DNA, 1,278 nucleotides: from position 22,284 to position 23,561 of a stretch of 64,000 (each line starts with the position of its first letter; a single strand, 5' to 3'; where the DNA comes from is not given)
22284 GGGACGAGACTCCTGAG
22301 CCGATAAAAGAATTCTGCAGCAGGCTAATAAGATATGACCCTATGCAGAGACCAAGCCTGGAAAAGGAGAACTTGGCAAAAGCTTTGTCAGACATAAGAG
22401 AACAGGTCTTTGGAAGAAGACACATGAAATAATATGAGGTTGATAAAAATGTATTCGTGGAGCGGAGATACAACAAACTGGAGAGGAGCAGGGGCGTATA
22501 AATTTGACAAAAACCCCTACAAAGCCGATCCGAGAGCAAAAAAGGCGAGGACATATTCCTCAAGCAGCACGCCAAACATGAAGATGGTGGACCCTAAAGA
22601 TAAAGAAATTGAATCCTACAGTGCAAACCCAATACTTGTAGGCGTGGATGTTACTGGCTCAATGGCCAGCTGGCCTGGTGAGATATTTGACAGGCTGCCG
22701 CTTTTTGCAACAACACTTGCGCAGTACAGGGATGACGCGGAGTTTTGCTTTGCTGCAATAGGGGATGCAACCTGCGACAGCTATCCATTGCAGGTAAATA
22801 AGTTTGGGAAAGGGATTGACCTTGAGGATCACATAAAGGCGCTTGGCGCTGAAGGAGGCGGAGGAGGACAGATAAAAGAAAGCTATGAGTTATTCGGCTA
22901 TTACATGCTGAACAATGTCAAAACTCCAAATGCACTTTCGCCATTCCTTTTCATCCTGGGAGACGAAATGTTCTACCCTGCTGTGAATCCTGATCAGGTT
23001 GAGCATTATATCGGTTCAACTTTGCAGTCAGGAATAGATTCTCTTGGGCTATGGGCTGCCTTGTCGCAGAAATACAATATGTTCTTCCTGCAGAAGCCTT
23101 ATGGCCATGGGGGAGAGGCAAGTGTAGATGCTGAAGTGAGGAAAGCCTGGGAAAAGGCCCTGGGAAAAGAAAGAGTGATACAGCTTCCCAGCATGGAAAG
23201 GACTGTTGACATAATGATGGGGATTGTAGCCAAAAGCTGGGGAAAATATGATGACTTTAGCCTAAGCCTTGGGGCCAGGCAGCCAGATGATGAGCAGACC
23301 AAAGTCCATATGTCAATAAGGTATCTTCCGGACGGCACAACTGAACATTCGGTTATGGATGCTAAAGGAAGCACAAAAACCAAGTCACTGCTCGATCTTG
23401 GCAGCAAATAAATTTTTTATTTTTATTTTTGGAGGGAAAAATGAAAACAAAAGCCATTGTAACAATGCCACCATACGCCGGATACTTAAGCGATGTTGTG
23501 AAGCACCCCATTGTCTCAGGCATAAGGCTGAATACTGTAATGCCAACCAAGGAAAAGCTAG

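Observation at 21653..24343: Protein kinase, vWA protein and truncated pyruvate-kinase-like gene embedded in an NAD salvage operon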

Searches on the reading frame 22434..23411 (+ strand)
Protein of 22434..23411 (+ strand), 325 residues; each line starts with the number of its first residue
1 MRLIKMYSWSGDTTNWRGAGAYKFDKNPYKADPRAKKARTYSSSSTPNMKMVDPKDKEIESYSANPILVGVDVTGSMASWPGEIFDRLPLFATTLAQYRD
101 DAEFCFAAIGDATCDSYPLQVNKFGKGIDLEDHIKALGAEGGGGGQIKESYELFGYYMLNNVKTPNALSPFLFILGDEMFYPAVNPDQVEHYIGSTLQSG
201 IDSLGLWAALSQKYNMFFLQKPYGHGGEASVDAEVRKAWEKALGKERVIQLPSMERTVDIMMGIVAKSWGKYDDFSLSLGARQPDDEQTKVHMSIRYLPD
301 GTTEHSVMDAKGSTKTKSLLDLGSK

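Call 3: search_protein_families(library=pfam, proteins=[window:22434-23411:+], max_evalue=0.01)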
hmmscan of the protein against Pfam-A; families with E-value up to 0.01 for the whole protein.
window:22434-23411:+ (325 aa): 0 families

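Call 4: search_protein_families(library=ncbifam, proteins=[window:22434-23411:+], max_evalue=0.01)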
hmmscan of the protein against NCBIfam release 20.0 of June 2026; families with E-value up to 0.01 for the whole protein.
window:22434-23411:+ (325 aa): 0 families

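Call 5: search_protein_families(library=phrogs, proteins=[window:22434-23411:+], max_evalue=0.01)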
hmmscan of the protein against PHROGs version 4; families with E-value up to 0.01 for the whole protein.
window:22434-23411:+ (325 aa): 2 families
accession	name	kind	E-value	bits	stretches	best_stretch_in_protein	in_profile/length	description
phrog_2971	-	unknown function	1.5e-22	81.3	1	60-262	82-286/352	-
phrog_14182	-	other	0.0068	17.3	0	85-132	33-81/109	esterase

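Call 6: search_protein_families(library=padloc, proteins=[window:22434-23411:+], max_evalue=0.01)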
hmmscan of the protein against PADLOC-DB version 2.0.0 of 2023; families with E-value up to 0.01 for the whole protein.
window:22434-23411:+ (325 aa): 0 families

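Call 12: find_homologous_proteins(query=window:22434-23408:+)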
Query window:22434-23408:+ (325 aa): 756 proteins with E <= 0.001 among 2043 candidates; the best 120 are listed.
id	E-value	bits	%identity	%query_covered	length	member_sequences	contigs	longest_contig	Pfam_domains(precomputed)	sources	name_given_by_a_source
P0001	1.2e-216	736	100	98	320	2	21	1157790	-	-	-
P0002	4.4e-123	429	60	97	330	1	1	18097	-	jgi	jgi:hypothetical protein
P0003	1.2e-122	427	59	97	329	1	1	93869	-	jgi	jgi:hypothetical protein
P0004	3.0e-116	406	56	97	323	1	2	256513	-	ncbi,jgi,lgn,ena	jgi:hypothetical protein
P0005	5.0e-116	406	59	93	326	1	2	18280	-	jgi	-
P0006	6.6e-116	405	56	98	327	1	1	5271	-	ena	-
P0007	1.6e-114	401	56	98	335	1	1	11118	-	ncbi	-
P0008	1.2e-113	398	57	98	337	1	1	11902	-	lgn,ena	-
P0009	2.2e-113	397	57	97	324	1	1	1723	-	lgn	-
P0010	1.1e-112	395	56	98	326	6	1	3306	-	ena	-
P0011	6.1e-112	392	58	95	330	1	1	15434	-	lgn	-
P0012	5.8e-111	389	54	97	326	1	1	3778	-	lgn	-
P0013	9.7e-111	388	55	97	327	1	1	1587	-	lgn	-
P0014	1.0e-110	388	56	98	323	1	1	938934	-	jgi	jgi:hypothetical protein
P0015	1.6e-110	388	54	97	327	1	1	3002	-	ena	-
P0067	8.0e-101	356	51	97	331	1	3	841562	-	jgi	-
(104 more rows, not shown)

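Call 13: search_solved_structures(query=window:22434-23408:+, max_evalue=1)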
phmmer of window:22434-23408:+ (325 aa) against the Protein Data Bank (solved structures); distinct sequences matched with E-value up to 1: 0.

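Call 15: find_encoding_contigs(protein=P0004, flank=8000, max_places=2)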
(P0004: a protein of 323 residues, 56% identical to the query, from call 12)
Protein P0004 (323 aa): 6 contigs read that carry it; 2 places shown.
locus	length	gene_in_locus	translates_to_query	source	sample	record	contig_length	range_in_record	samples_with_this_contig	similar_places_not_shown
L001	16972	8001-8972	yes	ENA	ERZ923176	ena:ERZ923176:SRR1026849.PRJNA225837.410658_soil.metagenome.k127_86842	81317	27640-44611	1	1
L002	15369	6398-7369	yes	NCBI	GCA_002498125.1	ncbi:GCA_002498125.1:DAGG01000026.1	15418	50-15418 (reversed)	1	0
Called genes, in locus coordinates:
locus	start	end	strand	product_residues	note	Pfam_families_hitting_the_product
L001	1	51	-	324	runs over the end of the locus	PF00890:FAD_binding_2 (faint), PF07992:Pyr_redox_2, PF12831:FAD_oxidored (weak), PF13738:Pyr_redox_3, PF00070:Pyr_redox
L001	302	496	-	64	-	-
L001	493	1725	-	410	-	-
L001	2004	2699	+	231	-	PF24034:DUF7343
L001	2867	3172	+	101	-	-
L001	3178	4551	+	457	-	PF17767:NAPRTase_N, PF04095:NAPRTase, PF17956:NAPRTase_C (weak)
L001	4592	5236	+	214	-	PF00857:Isochorismatase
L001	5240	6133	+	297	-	PF02540:NAD_synthase, PF03054:tRNA_Me_trans (faint)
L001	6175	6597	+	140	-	PF00293:NUDIX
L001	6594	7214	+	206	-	-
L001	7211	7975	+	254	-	PF00069:Pkinase, PF07714:PK_Tyr_Ser-Thr, PF03109:ABC1 (weak)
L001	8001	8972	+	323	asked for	-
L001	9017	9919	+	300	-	PF00224:PK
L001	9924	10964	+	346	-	PF03747:ADP_ribosyl_GH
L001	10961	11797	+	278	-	PF01513:NAD_kinase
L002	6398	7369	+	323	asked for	-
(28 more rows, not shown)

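Call 16: find_encoding_contigs(protein=P0014, flank=8000, max_places=2)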
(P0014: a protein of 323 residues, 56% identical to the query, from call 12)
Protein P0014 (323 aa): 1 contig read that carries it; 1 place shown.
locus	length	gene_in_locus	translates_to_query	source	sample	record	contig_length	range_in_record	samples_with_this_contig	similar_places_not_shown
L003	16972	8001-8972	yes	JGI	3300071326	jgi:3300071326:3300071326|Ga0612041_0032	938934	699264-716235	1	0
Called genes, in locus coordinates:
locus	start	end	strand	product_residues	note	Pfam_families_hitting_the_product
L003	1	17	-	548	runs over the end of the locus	-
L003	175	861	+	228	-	PF00293:NUDIX, PF19368:WHD_AraR, PF21906:WHD_NrtR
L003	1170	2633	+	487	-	PF17767:NAPRTase_N, PF17956:NAPRTase_C (weak)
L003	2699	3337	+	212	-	PF00857:Isochorismatase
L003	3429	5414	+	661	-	PF00795:CN_hydrolase, PF03054:tRNA_Me_trans (faint), PF02540:NAD_synthase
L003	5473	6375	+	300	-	PF00293:NUDIX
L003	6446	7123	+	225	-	-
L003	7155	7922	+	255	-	PF00069:Pkinase, PF07714:PK_Tyr_Ser-Thr, PF03109:ABC1 (weak)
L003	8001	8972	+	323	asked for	-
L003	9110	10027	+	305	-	PF00224:PK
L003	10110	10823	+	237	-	PF04055:Radical_SAM, PF13353:Fer4_12 (faint)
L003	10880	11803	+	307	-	-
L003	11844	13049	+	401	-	PF01467:CTP_transf_like (faint)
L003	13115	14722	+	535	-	PF20990:DUF2207_C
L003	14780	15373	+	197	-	PF04011:LemA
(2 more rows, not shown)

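Call 17: find_encoding_contigs(protein=P0067, flank=8000, max_places=2)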
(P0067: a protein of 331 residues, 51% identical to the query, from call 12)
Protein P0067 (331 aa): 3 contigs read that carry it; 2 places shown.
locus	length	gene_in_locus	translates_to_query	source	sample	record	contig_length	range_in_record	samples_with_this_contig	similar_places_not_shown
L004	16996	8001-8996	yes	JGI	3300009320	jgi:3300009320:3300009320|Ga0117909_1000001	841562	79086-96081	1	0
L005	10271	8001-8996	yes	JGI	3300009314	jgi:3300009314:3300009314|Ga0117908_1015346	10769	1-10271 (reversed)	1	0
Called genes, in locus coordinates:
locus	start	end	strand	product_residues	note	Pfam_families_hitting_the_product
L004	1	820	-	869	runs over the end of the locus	PF04851:ResIII, PF00270:DEAD, PF00271:Helicase_C, PF19306:WHD_Lhr, PF08494:DEAD_assoc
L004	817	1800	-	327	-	PF14528:LAGLIDADG_3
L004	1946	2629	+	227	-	PF00293:NUDIX, PF19368:WHD_AraR, PF21906:WHD_NrtR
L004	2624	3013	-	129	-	-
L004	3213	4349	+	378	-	PF02749:QRPTase_N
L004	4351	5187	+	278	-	-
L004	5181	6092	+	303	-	PF02540:NAD_synthase, PF03054:tRNA_Me_trans (faint)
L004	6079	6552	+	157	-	PF00293:NUDIX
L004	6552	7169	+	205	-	PF01467:CTP_transf_like (weak)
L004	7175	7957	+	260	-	PF00069:Pkinase, PF07714:PK_Tyr_Ser-Thr, PF03109:ABC1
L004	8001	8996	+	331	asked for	-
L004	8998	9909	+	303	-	PF00224:PK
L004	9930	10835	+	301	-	-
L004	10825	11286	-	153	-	-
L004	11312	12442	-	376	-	-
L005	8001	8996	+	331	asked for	-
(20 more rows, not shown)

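Call 25: find_related_loci(query=A1, collection=genome_contigs, flank=10000)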
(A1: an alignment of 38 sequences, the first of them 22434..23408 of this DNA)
Query A1 (325 aa) in genome_contigs; peptide patterns used: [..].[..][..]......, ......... (x = any residue, [..] = any of these).
439 stretches matched a pattern; 305 encode a relative of the query (tblastn E <= 1e-3); the best 80 are kept; 80 distinct loci.
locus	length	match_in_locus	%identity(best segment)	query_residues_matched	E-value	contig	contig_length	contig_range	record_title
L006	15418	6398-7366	56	6-321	7e-123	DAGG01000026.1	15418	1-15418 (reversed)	MAG TPA_asm: Candidatus Woesearchaeota archaeon UBA525 UBA525_contig_444, whole genome shotgun sequence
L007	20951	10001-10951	58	2-309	5e-118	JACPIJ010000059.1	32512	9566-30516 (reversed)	MAG: Candidatus Woesearchaeota archaeon isolate NC_groundwater_437_Ag_B-0.1um_48_22 GD18-4_B1_scaffold_1213706, whole ge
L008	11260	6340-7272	57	6-309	5e-117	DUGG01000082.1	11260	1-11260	MAG TPA_asm: Candidatus Woesearchaeota archaeon isolate UBA10216 contig_65169, whole genome shotgun sequence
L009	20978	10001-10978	55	5-322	3e-116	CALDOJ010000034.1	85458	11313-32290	MAG TPA_asm: Candidatus Woesearchaeota archaeon isolate ERR2206790_bin.73_CONCOCT_v1.1_MAG genome assembly, contig: ERZ8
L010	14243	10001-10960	57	4-324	6e-116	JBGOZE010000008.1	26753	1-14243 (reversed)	MAG: Candidatus Nanoarchaeia archaeon isolate OBJ_0618_130150_25 k141_331080_length_26753_cov_10.0000, whole genome shot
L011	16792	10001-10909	58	5-300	9e-114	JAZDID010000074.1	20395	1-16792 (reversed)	MAG: Nanoarchaeota archaeon isolate MEGAHIT-group-0.384 k141_514425, whole genome shotgun sequence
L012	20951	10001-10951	55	3-319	2e-113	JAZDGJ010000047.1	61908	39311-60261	MAG: Candidatus Woesearchaeota archaeon isolate MEGAHIT-group-0.258 k141_14437415, whole genome shotgun sequence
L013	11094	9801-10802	53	1-324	4e-112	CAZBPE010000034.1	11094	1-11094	MAG TPA_asm: uncultured Methanosarcinales archaeon isolate SRP090828_co2_31 genome assembly, contig: NODE_2087_length_11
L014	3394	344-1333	55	2-321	2e-114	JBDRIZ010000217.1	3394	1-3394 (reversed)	MAG: Candidatus Woesearchaeota archaeon isolate MEGAHIT-group-1.614 k141_2563515, whole genome shotgun sequence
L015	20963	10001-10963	55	6-322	9e-110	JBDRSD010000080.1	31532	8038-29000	MAG: Nanoarchaeota archaeon isolate MEGAHIT-group-3.127 k141_423001, whole genome shotgun sequence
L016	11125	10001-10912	56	2-299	5e-110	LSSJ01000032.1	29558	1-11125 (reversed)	MAG: Euryarchaeota archaeon SM23-78 WORSMTZ_4345, whole genome shotgun sequence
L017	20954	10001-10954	54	6-320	3e-109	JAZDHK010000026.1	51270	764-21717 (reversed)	MAG: archaeon isolate MEGAHIT-group-0.318 k141_2817678, whole genome shotgun sequence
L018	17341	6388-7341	52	5-316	1e-108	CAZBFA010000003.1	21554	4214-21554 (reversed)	MAG TPA_asm: Candidatus Woesearchaeota archaeon isolate SRP090828_co2_58 genome assembly, contig: NODE_814_length_21554_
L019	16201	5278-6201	53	5-308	1e-108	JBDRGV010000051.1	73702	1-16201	MAG: archaeon isolate MEGAHIT-group-1.460 k141_2236746, whole genome shotgun sequence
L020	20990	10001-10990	51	1-321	2e-108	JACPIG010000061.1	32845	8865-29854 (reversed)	MAG: Candidatus Woesearchaeota archaeon isolate NC_groundwater_434_Ag_B-0.1um_47_10 GD18-4_B1_scaffold_708823, whole gen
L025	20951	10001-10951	54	5-319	7e-105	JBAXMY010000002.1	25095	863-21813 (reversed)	MAG: archaeon isolate ELA465 MAG465_2, whole genome shotgun sequence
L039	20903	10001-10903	48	1-299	2e-92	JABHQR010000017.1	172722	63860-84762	MAG: archaeon isolate SI039_bin110 k141_1576515, whole genome shotgun sequence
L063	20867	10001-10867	44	2-291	2e-77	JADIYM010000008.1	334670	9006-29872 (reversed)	MAG: Blastocatellia bacterium isolate AalE_18-Q3-R2-46_BATAC.155 tig00004429-10-3342400, whole genome shotgun sequence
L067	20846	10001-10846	46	5-287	8e-77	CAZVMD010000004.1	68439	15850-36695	MAG TPA_asm: uncultured Myxococcales bacterium isolate SRP189682_co2_147 genome assembly, contig: NODE_291_length_68439_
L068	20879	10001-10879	42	6-298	2e-76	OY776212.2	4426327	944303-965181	MAG: Anaerolineales bacterium isolate db28be52-e32f-4f71-9c49-3cbd2ddbe7d1 genome assembly, chromosome: 1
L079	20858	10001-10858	42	3-291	4e-74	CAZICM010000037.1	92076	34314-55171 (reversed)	MAG TPA_asm: uncultured Polyangiaceae bacterium isolate binchicken_co16_258 genome assembly, contig: NODE_414_length_920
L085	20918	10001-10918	42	6-296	8e-74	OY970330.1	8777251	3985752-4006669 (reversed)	MAG: Thermoanaerobaculaceae bacterium isolate MFD05537.bin.c.1 genome assembly, chromosome: 1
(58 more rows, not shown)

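Call 26: find_related_loci(query=A1, collection=viral_contigs, flank=10000)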
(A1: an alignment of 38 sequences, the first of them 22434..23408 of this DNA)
Query A1 (325 aa) in viral_contigs; peptide patterns used: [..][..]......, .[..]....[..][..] (x = any residue, [..] = any of these).
43 stretches matched a pattern; 24 encode a relative of the query (tblastn E <= 1e-3); 24 distinct loci.
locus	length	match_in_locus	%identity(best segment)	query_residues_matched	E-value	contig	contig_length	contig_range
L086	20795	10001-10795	35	50-319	2e-39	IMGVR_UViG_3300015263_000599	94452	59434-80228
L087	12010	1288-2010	28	41-271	6e-23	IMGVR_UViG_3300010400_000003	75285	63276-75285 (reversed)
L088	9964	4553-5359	26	15-271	3e-22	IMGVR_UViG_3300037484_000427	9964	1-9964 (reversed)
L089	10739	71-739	27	57-270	8e-22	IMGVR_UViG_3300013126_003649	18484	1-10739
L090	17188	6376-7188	28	24-280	2e-21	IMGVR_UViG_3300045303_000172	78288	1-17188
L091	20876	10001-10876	26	20-301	8e-21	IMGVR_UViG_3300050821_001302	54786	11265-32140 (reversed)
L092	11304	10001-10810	28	19-270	3e-20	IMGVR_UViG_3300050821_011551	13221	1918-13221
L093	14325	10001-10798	28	20-271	7e-20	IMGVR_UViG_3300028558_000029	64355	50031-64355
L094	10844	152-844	30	47-271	5e-20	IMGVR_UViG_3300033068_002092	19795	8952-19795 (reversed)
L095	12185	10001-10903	27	20-310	1e-19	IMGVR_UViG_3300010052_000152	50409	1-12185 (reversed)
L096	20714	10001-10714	28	25-249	2e-19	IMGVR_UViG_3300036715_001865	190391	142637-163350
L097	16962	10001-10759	26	49-301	2e-19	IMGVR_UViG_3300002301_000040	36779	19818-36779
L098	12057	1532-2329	25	20-271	2e-19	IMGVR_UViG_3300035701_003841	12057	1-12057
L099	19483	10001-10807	29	19-270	2e-19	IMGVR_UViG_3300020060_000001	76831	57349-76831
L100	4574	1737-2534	28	20-271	4e-19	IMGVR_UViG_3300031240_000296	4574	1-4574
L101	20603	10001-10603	30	63-265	2e-16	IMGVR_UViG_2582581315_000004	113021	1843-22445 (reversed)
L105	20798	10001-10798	26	20-271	2e-14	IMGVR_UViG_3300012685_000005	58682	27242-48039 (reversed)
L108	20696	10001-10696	29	37-262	2e-22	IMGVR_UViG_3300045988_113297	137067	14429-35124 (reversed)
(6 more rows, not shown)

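Call 33: predict_structure(alignment_id=A1)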
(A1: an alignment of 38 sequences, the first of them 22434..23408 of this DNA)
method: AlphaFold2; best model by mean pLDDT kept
length: 325 residues; sequences in the alignment: 38
mean_pLDDT: 84.9   pTM: 0.85
mean pLDDT of the five models: 84.9, 84.4, 84.3, 83.7, 83.6
residues with pLDDT >= 90: 194; 70-90: 65; 50-70: 41; < 50: 25
segments of 3 or more residues with pLDDT < 50: 1-6, 304-306, 308-319, 322-325
pLDDT, mean of each block of 10 residues (from residue 1): 45 64 72 59 82 96 97 86 86 90 95 91 90 86 77 98 96 97 97 96 98 97 86 97 97 93 96 93 90 91 50 45 47
secondary structure, 60 per line:
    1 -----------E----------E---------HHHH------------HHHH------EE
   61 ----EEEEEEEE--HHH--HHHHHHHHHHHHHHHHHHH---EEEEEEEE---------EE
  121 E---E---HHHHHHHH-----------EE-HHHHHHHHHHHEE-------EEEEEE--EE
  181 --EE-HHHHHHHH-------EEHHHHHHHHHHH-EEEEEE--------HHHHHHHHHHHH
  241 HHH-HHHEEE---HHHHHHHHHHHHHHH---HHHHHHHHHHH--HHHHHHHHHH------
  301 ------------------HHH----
elements in order: H33-36 H49-52 E65-72 H80-98 E102-109 E119-121 H129-136 H151-161 E171-176 H186-193 H203-213 E215-220 H229-243 E248-250 H254-268 H272-282 H285-294

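Call 37: fold_search(model_id=the predicted structure, library=pdb)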
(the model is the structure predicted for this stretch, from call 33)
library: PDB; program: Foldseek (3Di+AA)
matches with E <= 10: 893; with E <= 0.001: 135
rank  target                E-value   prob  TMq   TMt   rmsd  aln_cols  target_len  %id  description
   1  6m3y                  1.9e-06  1.00  0.45  0.20   8.9       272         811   12  Crystal structure of pilus adhesin, SpaC from Lactobacillus rhamnosus GG - open conformation (released 2020-07-29)
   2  6m48_B                2.5e-06  1.00  0.45  0.20   8.8       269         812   13  Crystal structure of pilus adhesin, SpaC from Lactobacillus rhamnosus GG - P21212 form (released 2020-07-29)
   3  9dao_B                3.2e-06  1.00  0.45  0.40  13.6       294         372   14  AlphaIIbbeta3 in fully-extended conformation in complex with R6H8 Fab (released 2025-04-09)
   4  2vc2_B                6.6e-06  1.00  0.46  0.34   6.8       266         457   14  Re-refinement of Integrin AlphaIIbBeta3 Headpiece Bound to Antagonist L-739758 (released 2008-09-02)
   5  6om1_B                1.6e-05  1.00  0.37  0.37   8.9       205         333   15  Crystal structure of an atypical integrin (released 2019-12-11)
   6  2vdk_B                1.8e-05  1.00  0.44  0.33   6.9       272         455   14  Re-refinement of Integrin AlphaIIbBeta3 Headpiece (released 2008-09-02)
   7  3ze2_D                1.9e-05  1.00  0.44  0.39   7.0       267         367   15  Integrin alphaIIB beta3 headpiece and RGD peptide complex (released 2013-06-05)
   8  2vdl_B                2.5e-05  1.00  0.43  0.32   6.9       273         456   14  Re-refinement of Integrin AlphaIIbBeta3 Headpiece (released 2008-09-02)
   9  3nid_D                2.8e-05  1.00  0.46  0.33   7.2       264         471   11  The Closed Headpiece of Integrin alphaIIB beta3 and its Complex with an alpahIIB beta3 -Specific Antagonist That Does  (released 2010-12-22)
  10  3zdx_D                2.8e-05  1.00  0.47  0.34  13.3       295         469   12  Integrin alphaIIB beta3 headpiece and RGD peptide complex (released 2013-06-05)
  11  6m48_A                2.9e-05  1.00  0.45  0.20   9.1       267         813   14  Crystal structure of pilus adhesin, SpaC from Lactobacillus rhamnosus GG - P21212 form (released 2020-07-29)
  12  7n1o                  3.1e-05  1.00  0.33  0.40   7.4       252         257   13  The von Willebrand factor A domain of human capillary morphogenesis gene II, flexibly fused to the 1TEL crystallization  (released 2021-06-09)
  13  3nid_B                3.5e-05  1.00  0.45  0.33  13.2       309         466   14  The Closed Headpiece of Integrin alphaIIB beta3 and its Complex with an alpahIIB beta3 -Specific Antagonist That Does  (released 2010-12-22)
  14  3nif_D                4.0e-05  1.00  0.44  0.32  12.7       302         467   13  The Closed Headpiece of Integrin IIb 3 and its Complex with an IIb 3 -Specific Antagonist That Does Not Induce Opening (released 2010-12-22)
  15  1tye_B                4.5e-05  1.00  0.47  0.36  13.8       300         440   14  Structural basis for allostery in integrins and binding of ligand-mimetic therapeutics to the platelet receptor for fi (released 2004-10-12)
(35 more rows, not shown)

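Call 43: search_protein_families(library=pfam, proteins=[L091:8915-9949:+, L091:10906-11994:+, L101:10750-11949:+, L101:7806-8816:+, L108:10783-11874:+, L086:8563-9894:+, L086:10839-11432:+, L086:6720-7511:+, L096:8921-9955:+, L105:10906-11967:+], max_evalue=0.01)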
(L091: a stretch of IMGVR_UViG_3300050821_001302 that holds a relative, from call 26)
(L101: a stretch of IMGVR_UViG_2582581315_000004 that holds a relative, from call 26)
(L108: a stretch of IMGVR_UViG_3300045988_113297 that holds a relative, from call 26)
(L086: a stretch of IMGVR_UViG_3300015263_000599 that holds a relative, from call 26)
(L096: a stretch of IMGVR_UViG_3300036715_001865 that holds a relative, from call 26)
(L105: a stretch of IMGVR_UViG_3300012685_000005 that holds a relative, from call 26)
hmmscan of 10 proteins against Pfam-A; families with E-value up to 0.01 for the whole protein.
L091:8915-9949:+ (344 aa): 2 families
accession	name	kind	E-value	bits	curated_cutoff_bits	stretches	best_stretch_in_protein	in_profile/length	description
PF00154.27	RecA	-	3.8e-27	95.8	27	1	24-274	28-262/262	recA bacterial DNA recombination protein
PF06745.19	ATPase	-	0.0085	15.9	26.6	0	31-65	3-37/231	KaiC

L091:10906-11994:+ (362 aa): 1 family
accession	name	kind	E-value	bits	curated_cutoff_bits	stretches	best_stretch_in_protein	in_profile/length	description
PF00709.27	Adenylsucc_synt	-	9.5e-34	117.3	27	1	6-277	1-275/416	Adenylosuccinate synthetase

L101:10750-11949:+ (399 aa): 1 family
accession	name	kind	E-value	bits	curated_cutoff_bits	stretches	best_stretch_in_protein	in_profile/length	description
PF00709.27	Adenylsucc_synt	-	6.9e-35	121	27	1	7-290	1-273/416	Adenylosuccinate synthetase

L101:7806-8816:+ (336 aa): 1 family
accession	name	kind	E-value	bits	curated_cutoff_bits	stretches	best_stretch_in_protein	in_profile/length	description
PF02511.20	Thy1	-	0.00071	19.8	24.8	0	115-198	111-187/191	Thymidylate synthase complementing protein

L108:10783-11874:+ (363 aa): 1 family
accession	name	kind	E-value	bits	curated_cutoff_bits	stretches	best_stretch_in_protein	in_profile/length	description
PF00709.27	Adenylsucc_synt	-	9.4e-35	120.6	27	1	6-282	1-281/416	Adenylosuccinate synthetase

L086:8563-9894:+ (443 aa): 1 family
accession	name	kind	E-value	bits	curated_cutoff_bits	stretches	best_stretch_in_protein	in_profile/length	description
PF00596.27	Aldolase_II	-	6.5e-07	29.9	22.2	1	264-342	15-93/183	Class II Aldolase and Adducin N-terminal domain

L086:10839-11432:+ (197 aa): 0 families

L086:6720-7511:+ (263 aa): 1 family
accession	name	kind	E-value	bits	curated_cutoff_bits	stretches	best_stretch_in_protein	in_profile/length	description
PF00215.30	OMPdecase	-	1.3e-40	140.1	27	1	1-234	1-218/221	Orotidine 5'-phosphate decarboxylase / HUMPS family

L096:8921-9955:+ (344 aa): 1 family
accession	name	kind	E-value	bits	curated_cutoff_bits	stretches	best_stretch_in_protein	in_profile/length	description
PF00226.36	DnaJ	-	2.2e-05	24.9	27.8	1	25-58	14-48/63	DnaJ domain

L105:10906-11967:+ (353 aa): 1 family
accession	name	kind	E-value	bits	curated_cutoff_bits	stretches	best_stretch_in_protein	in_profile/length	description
PF00709.27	Adenylsucc_synt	-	4.4e-38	131.6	27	1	5-323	1-328/416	Adenylosuccinate synthetase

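Call 44: fold_search(model_id=the predicted structure, library=viral)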
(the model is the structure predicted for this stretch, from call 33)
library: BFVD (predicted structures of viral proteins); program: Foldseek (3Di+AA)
matches with E <= 10: 369; with E <= 0.001: 39
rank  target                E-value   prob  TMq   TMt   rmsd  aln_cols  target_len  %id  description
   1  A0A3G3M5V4            2.8e-13  1.00  0.67  0.38   9.8       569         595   13  Uncharacterized protein [Mycobacterium phage Sauce]
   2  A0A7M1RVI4            9.0e-12  1.00  0.52  0.38   9.1       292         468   16  VWFA domain-containing protein [uncultured phage cr106_1]
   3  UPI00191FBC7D         6.1e-11  1.00  0.51  0.61   5.8       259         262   14  (no name look-up for this kind of identifier)
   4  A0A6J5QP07            3.1e-07  1.00  0.39  0.14   8.3       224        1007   17  VWFA domain containing protein [uncultured Caudovirales phage]
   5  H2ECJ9                6.7e-07  1.00  0.47  0.26   4.6       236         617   14  Putative ariadne-like ring finger protein [Megavirus courdo7]
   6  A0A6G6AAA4            1.3e-06  1.00  0.49  0.18   4.1       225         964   15  VWFa domain-containing protein [Borely moumouvirus]
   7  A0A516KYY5            5.8e-06  1.00  0.38  0.46   7.3       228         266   15  (no name in the UniProt tables at hand)
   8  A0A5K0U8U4            7.8e-06  1.00  0.43  0.16   7.1       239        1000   16  RBR-type E3 ubiquitin transferase [Yasminevirus sp. GU-2018]
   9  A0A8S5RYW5            9.3e-06  1.00  0.38  0.27   6.8       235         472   14  Restriction enzyme [Myoviridae sp. ctNQV2]
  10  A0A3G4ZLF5            1.0e-05  1.00  0.40  0.35  11.4       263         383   15  VWFA domain-containing protein [Terrestrivirus sp.]
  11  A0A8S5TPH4            1.5e-05  1.00  0.40  0.24   4.4       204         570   11  VWFA domain-containing protein [Podoviridae sp. ct2iq11]
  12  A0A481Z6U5            2.0e-05  1.00  0.36  0.28   8.3       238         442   13  von willebrand factor type A domain protein [Pithovirus LCPAC302]
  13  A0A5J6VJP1            3.7e-05  1.00  0.37  0.32  10.6       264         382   11  VWFA domain-containing protein [Megaviridae environmental sample]
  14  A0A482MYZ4            3.9e-05  1.00  0.35  0.25   6.1       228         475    8  VWFA domain-containing protein [Escherichia phage vB_EcoM_KWBSE43-6]
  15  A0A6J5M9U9            4.4e-05  1.00  0.36  0.52  10.1       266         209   11  VWFA domain containing protein [uncultured Caudovirales phage]
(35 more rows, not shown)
